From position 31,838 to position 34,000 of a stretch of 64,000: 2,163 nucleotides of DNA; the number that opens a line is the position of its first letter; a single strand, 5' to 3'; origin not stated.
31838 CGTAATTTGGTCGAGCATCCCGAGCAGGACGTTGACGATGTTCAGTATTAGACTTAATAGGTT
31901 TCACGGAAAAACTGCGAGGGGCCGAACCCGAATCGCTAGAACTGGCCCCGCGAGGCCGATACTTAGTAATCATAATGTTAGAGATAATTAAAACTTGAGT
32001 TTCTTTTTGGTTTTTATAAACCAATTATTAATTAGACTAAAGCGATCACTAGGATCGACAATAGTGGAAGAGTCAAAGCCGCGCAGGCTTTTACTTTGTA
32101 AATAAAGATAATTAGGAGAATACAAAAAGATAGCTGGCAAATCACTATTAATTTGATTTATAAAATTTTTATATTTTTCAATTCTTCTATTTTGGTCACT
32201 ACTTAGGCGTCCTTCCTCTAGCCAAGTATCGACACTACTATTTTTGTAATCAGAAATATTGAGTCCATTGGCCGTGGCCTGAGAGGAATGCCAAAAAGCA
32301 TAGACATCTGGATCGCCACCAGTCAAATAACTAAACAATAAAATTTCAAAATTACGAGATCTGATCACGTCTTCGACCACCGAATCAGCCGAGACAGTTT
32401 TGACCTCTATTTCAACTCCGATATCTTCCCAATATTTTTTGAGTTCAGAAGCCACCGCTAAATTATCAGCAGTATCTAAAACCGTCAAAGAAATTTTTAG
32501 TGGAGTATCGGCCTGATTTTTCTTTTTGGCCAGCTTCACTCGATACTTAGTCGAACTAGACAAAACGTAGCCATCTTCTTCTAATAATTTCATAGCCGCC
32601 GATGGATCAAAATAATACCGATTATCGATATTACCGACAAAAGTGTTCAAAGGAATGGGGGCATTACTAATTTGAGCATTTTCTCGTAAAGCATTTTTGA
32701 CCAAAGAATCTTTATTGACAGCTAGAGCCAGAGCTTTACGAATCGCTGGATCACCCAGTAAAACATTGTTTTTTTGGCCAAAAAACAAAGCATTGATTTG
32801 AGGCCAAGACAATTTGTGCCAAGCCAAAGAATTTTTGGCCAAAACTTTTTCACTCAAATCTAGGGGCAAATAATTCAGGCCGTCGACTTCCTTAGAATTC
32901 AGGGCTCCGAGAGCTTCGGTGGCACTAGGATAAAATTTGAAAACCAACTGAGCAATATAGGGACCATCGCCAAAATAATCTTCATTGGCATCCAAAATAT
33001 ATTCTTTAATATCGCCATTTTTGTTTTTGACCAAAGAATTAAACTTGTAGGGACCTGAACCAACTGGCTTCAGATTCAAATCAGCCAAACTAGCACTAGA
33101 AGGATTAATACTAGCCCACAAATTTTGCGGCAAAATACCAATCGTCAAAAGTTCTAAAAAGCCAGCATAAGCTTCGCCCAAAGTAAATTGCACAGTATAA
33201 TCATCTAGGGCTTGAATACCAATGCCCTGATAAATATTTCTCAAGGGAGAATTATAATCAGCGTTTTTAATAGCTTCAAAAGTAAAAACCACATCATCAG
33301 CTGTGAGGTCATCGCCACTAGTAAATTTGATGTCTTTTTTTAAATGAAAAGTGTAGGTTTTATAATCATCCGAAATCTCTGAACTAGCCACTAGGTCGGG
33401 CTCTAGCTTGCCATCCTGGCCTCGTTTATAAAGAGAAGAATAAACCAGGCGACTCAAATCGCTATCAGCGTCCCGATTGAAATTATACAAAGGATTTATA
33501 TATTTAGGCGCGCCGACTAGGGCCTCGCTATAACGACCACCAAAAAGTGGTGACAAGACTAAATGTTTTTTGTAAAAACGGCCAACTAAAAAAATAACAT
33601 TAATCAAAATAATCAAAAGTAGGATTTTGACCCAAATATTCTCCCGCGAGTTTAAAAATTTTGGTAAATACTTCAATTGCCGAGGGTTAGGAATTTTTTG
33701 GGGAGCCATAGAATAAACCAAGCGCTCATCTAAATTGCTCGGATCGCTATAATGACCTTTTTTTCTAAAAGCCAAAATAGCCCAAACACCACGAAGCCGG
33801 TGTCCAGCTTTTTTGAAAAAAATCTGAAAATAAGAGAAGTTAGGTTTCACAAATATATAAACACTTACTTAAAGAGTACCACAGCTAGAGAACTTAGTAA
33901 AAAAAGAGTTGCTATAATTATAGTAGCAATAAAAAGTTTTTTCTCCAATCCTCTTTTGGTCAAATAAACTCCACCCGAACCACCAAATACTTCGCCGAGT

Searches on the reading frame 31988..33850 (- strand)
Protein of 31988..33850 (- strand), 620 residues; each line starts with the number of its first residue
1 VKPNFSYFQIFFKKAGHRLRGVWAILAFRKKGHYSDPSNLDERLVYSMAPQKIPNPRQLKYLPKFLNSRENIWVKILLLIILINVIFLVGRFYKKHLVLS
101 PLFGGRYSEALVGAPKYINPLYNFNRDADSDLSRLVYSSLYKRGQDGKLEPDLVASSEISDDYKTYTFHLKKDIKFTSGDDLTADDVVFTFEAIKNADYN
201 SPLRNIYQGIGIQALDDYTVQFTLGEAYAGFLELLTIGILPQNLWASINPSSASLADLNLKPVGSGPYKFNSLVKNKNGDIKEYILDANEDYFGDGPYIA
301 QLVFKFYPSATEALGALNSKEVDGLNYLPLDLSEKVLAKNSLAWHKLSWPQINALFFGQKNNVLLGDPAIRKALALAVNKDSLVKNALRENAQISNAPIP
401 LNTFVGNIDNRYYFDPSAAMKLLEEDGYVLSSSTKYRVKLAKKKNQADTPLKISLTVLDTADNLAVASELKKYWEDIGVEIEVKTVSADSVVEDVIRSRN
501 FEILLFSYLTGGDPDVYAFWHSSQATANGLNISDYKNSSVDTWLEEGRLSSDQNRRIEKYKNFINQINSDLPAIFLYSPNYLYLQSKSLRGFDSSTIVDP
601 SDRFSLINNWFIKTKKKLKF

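Call 80: search_protein_families(library=pfam, proteins=[window:31988-33850:-], max_evalue=0.00001)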
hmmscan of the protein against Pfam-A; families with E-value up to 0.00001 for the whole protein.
window:31988-33850:- (620 aa): 1 family
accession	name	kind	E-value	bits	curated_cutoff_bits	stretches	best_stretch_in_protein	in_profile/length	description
PF00496.27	SBP_bac_5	-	5.5e-73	246.6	32.4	1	148-524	1-362/368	Bacterial extracellular solute-binding proteins, family 5 Middle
